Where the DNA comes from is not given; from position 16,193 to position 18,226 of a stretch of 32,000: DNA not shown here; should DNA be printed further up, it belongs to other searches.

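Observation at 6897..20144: Ten-gene HdrCBA / tandem-HdrA / MvhD / Fe-S / fumarate-reductase-like / LutAB-like supercluster: candidate soluble electron-bifurcating fumarate-reducing system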

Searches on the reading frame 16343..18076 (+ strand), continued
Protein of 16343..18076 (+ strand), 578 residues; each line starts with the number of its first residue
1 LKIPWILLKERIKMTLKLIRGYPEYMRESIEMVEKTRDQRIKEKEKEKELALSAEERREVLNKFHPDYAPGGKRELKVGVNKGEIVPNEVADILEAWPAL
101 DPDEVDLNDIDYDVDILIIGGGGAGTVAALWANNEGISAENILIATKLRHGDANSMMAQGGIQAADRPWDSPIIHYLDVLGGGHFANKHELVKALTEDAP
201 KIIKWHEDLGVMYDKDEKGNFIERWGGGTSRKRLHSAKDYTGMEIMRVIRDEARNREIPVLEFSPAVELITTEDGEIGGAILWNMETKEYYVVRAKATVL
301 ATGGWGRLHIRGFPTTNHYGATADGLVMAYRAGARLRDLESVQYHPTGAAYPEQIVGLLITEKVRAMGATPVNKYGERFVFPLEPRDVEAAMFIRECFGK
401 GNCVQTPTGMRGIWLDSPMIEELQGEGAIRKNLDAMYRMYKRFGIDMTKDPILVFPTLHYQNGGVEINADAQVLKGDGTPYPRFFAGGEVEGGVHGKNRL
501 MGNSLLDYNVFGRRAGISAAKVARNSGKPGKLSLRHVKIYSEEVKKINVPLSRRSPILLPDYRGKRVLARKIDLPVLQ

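Call 56: search_protein_families(library=pfam, proteins=[L047:4051-5073:+, L047:5073-5936:+, L018:7257-8378:+, L018:8266-9192:+, L030:5978-7015:+, L030:7019-7873:+, L020:14196-16139:+, L047:3056-4039:+], max_evalue=0.0001)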
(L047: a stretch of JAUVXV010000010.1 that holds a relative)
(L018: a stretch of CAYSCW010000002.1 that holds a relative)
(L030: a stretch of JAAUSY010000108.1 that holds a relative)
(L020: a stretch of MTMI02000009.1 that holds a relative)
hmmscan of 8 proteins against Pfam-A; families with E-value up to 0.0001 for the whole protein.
L047:4051-5073:+ (341 aa): 7 families
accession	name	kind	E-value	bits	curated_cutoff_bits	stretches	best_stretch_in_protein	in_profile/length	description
PF17179.9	Fer4_22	-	6.8e-34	117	27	1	234-327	1-95/95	4Fe-4S dicluster domain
PF13183.11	Fer4_8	-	1.5e-07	32.3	27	1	233-327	3-68/68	4Fe-4S dicluster domain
PF00037.32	Fer4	-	4.8e-07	29.8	21.1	1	231-247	4-20/24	4Fe-4S binding domain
PF12797.12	Fer4_2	-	5.7e-07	29.5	24.5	1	231-247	6-22/22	4Fe-4S binding domain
PF13237.11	Fer4_10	-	6.8e-05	23.2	25.5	0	229-323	3-52/53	4Fe-4S dicluster domain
PF13187.11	Fer4_9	-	6.9e-05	23.2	27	0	234-326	1-50/52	4Fe-4S dicluster domain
PF14697.11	Fer4_21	-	9e-05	23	35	0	232-253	38-59/59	4Fe-4S dicluster domain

L047:5073-5936:+ (288 aa): 3 families
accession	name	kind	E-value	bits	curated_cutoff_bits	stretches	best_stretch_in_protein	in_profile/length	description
PF00175.26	NAD_binding_1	-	3.1e-19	70.1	22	1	128-230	1-107/109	Oxidoreductase NAD-binding domain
PF10418.14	DHODB_Fe-S_bind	-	1.1e-11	44.7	23.9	1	249-281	1-40/41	Iron-sulfur cluster binding domain of dihydroorotate dehydrogenase B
PF00970.30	FAD_binding_6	-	2.8e-06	28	21.1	1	37-114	14-96/99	Oxidoreductase FAD-binding domain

L018:7257-8378:+ (374 aa): 9 families
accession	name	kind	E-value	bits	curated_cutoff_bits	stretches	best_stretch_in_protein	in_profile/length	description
PF17179.9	Fer4_22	-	2.8e-34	118.3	27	1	264-360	1-95/95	4Fe-4S dicluster domain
PF12838.12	Fer4_7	-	7.4e-08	33.2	27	0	337-360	29-52/52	4Fe-4S dicluster domain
PF13187.11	Fer4_9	-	1.4e-06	28.6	27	1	265-359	2-50/52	4Fe-4S dicluster domain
PF13237.11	Fer4_10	-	2.2e-06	27.9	25.5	0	345-358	8-21/53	4Fe-4S dicluster domain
PF13534.11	Fer4_17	-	3.2e-06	28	22.2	0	343-361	43-61/61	4Fe-4S dicluster domain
PF12797.12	Fer4_2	-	7.7e-06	26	24.5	0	261-277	8-22/22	4Fe-4S binding domain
PF13746.11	Fer4_18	-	1.7e-05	25.4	27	0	329-365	44-80/114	4Fe-4S dicluster domain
PF00037.32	Fer4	-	2.8e-05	24.2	21.1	0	346-359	8-21/24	4Fe-4S binding domain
PF13183.11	Fer4_8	-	2.9e-05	24.9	27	0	263-360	3-68/68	4Fe-4S dicluster domain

L018:8266-9192:+ (309 aa): 2 families
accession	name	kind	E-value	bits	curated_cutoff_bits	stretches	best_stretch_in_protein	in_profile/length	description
PF00175.26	NAD_binding_1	-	3.8e-20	73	22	1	151-251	1-107/109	Oxidoreductase NAD-binding domain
PF10418.14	DHODB_Fe-S_bind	-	3.7e-09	36.6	23.9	1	270-302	1-40/41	Iron-sulfur cluster binding domain of dihydroorotate dehydrogenase B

L030:5978-7015:+ (346 aa): 10 families
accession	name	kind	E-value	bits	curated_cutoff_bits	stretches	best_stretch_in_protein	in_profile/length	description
PF17179.9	Fer4_22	-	8.8e-31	107.1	27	1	236-328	1-94/95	4Fe-4S dicluster domain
PF12838.12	Fer4_7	-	2.3e-08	34.8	27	0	268-328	7-51/52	4Fe-4S dicluster domain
PF14697.11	Fer4_21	-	5.8e-07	30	35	0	313-328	39-54/59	4Fe-4S dicluster domain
PF13484.11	Fer4_16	-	9.7e-07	29.9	30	0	268-327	7-65/66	4Fe-4S double cluster binding domain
PF13187.11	Fer4_9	-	2.3e-06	27.9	27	0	295-328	34-50/52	4Fe-4S dicluster domain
PF12797.12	Fer4_2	-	2.9e-06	27.3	24.5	0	315-327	10-22/22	4Fe-4S binding domain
PF00037.32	Fer4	-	3.1e-06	27.2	21.1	0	314-328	7-21/24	4Fe-4S binding domain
PF13183.11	Fer4_8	-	2e-05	25.4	27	0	235-328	3-67/68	4Fe-4S dicluster domain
PF25160.1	LdpA_Fe-S-bd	-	4.4e-05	23.6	27.6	0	313-328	26-41/49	LdpA Fe-S cluster-binding domain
PF13534.11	Fer4_17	-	8.9e-05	23.4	22.2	0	269-330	8-61/61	4Fe-4S dicluster domain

L030:7019-7873:+ (285 aa): 3 families
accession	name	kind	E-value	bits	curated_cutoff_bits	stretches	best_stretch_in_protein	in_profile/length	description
PF00175.26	NAD_binding_1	-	1.5e-16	61.4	22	1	126-227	2-107/109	Oxidoreductase NAD-binding domain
PF10418.14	DHODB_Fe-S_bind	-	9e-11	41.8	23.9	1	246-278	1-40/41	Iron-sulfur cluster binding domain of dihydroorotate dehydrogenase B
PF00970.30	FAD_binding_6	-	5.3e-06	27.1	21.1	1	23-111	3-96/99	Oxidoreductase FAD-binding domain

L020:14196-16139:+ (648 aa): 1 family
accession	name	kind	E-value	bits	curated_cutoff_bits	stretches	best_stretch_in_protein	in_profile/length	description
PF02754.22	CCG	-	3e-59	197.5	20.6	4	538-626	1-85/85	Cysteine-rich domain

L047:3056-4039:+ (328 aa): 6 families
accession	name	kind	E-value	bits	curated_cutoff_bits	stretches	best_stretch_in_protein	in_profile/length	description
PF13183.11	Fer4_8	-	1e-06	29.6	27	1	216-284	3-68/68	4Fe-4S dicluster domain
PF13534.11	Fer4_17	-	1.1e-06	29.6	22.2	1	217-284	1-60/61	4Fe-4S dicluster domain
PF13187.11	Fer4_9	-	1.4e-06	28.7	27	0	233-283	8-50/52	4Fe-4S dicluster domain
PF12797.12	Fer4_2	-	4e-06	26.9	24.5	0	264-282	4-22/22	4Fe-4S binding domain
PF00037.32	Fer4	-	1.7e-05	24.8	21.1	0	268-284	6-22/24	4Fe-4S binding domain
PF12838.12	Fer4_7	-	3.9e-05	24.5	27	0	217-284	1-52/52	4Fe-4S dicluster domain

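Call 64: predict_structure(alignment_id=A1)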
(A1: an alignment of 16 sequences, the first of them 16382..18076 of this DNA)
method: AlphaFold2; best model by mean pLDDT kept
length: 565 residues; sequences in the alignment: 16
mean_pLDDT: 73.9   pTM: 0.78
mean pLDDT of the five models: 73.9, 73.7, 72.1, 70.0, 68.9
residues with pLDDT >= 90: 161; 70-90: 219; 50-70: 73; < 50: 112
segments of 3 or more residues with pLDDT < 50: 147-173, 209-227, 294-308, 333-336, 339-346, 478-491, 546-565
pLDDT, mean of each block of 10 residues (from residue 1): 72 91 93 86 87 74 92 80 88 93 88 93 97 74 48 39 43 62 76 75 58 32 44 81 91 91 92 85 87 46 45 87 72 50 49 83 86 79 87 76 91 82 68 85 59 87 92 67 38 72 96 92 95 88 50 25 31
secondary structure, 60 per line:
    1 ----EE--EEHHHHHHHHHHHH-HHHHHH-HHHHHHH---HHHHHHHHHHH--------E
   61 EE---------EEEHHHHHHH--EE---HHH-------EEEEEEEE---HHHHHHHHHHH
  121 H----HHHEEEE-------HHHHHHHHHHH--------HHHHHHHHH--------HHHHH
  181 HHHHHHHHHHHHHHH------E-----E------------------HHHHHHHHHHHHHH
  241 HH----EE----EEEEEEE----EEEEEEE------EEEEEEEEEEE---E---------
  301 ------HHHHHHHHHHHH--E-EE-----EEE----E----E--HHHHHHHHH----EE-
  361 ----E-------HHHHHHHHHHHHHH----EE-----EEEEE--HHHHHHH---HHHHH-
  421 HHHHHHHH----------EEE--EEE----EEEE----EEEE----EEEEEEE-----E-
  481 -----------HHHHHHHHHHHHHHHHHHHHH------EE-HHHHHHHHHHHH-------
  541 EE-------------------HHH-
elements in order: H11-22 H24-29 H31-37 H41-51 E60-62 E72-74 H75-81 E99-106 H110-121 E129-132 H140-150 H159-167 H176-195 H227-242 E253-259 E264-270 E277-287 H307-318 E330-332 H345-353 H373-386 E398-402 H405-411 H415-419 H421-428 E439-441 E444-446 E451-454 E459-462 E467-473 H492-512 H522-533

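Call 67: fold_search(model_id=the predicted structure, library=pdb)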
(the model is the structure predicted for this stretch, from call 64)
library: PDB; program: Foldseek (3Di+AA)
matches with E <= 10: 1466; with E <= 0.001: 577
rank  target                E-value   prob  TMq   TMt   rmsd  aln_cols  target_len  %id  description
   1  9fzl_2M               5.5e-24  1.00  0.55  0.52   6.9       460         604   30  Perkinsus marinus respiratory supercomplex CII2CIII2CIV2 in an intermediate state (released 2025-07-23)
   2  8gs8_A                2.6e-23  1.00  0.53  0.49   7.6       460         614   31  cryo-EM structure of the human respiratory complex II (released 2023-05-10)
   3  5vpn_A                3.0e-23  1.00  0.55  0.54   7.0       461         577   28  E. coli Quinol fumarate reductase FrdA E245Q mutation (released 2017-06-21)
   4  9fq7_2M               3.5e-23  1.00  0.54  0.51   6.7       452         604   30  Perkinsus marinus Respiratory supercomplex CII2CIII2CIV2 in c1 sate (released 2025-07-02)
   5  2fbw_A                4.1e-23  1.00  0.53  0.50   7.7       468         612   29  Avian respiratory complex II with carboxin bound (released 2005-12-20)
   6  6c12_A                4.6e-23  1.00  0.56  0.59   4.8       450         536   27  SDHA-SDHE complex (released 2018-03-07)
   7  1kf6_A                4.8e-23  1.00  0.54  0.53   7.1       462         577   29  E. coli Quinol-Fumarate Reductase with Bound Inhibitor HQNO (released 2002-03-13)
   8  6myr_A                8.7e-23  1.00  0.54  0.50   6.9       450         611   30  Avian mitochondrial complex II with thiapronil bound (released 2019-10-16)
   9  1zoy_A                1.0e-22  1.00  0.55  0.51   7.3       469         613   30  Crystal Structure of Mitochondrial Respiratory Complex II from porcine heart at 2.4 Angstroms (released 2005-07-12)
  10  1nek_A                1.4e-22  1.00  0.55  0.53   6.9       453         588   29  Complex II (Succinate Dehydrogenase) From E. Coli with ubiquinone bound (released 2003-02-25)
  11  8dyd_A                1.5e-22  1.00  0.58  0.54   6.4       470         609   28  Crystal structure of human SDHA-SDHAF2-SDHAF4 assembly intermediate (released 2024-01-10)
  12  1yq3_A                1.5e-22  1.00  0.55  0.51   7.2       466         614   30  Avian respiratory complex ii with oxaloacetate and ubiquinone (released 2005-12-20)
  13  3vr8_A                1.7e-22  1.00  0.54  0.50   7.2       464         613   30  Mitochondrial rhodoquinol-fumarate reductase from the parasitic nematode Ascaris suum (released 2012-07-11)
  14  6b58_C                1.9e-22  1.00  0.52  0.53   6.3       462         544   27  FrdA-SdhE assembly intermediate (released 2018-01-24)
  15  1e39                  1.9e-22  1.00  0.50  0.50   7.7       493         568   26  Flavocytochrome C3 from Shewanella frigidimarina histidine 365 mutated to alanine (released 2000-09-18)
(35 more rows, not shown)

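Call 70: search_protein_representatives(protein=window:16382-18076:+)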
Query: 565 residues. Proteins with E-value up to 0.001 (for the whole library): 15233; up to 1e-10: 7121; up to 1e-30: 1690. The best 150 are listed.
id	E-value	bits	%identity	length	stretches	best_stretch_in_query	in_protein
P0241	5.3e-230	781.3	63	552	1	4-560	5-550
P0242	6.5e-139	480.6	47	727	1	38-545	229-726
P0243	1.8e-135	469.2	60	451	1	2-356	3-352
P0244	6.0e-130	451.0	45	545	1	33-550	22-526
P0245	3.0e-124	432.2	62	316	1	4-320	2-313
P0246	1.0e-119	417.2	59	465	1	101-435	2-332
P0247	1.6e-119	416.6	56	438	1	195-550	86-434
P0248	9.7e-115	400.8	46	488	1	42-512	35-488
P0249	8.3e-114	397.7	64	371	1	93-371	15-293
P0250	3.3e-113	395.8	60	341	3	327-458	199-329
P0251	3.5e-109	382.5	60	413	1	201-511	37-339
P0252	2.5e-104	366.5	42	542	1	42-550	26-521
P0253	9.6e-103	361.2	61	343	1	293-559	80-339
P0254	1.2e-101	357.6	56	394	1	8-317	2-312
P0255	1.4e-101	357.4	56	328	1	9-321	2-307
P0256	4.0e-98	346.0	43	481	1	39-508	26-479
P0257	4.2e-98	345.9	42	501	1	20-521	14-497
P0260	2.8e-86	306.8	41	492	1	61-512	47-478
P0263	1.1e-84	301.6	39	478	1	38-512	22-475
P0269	1.2e-78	281.6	44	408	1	99-510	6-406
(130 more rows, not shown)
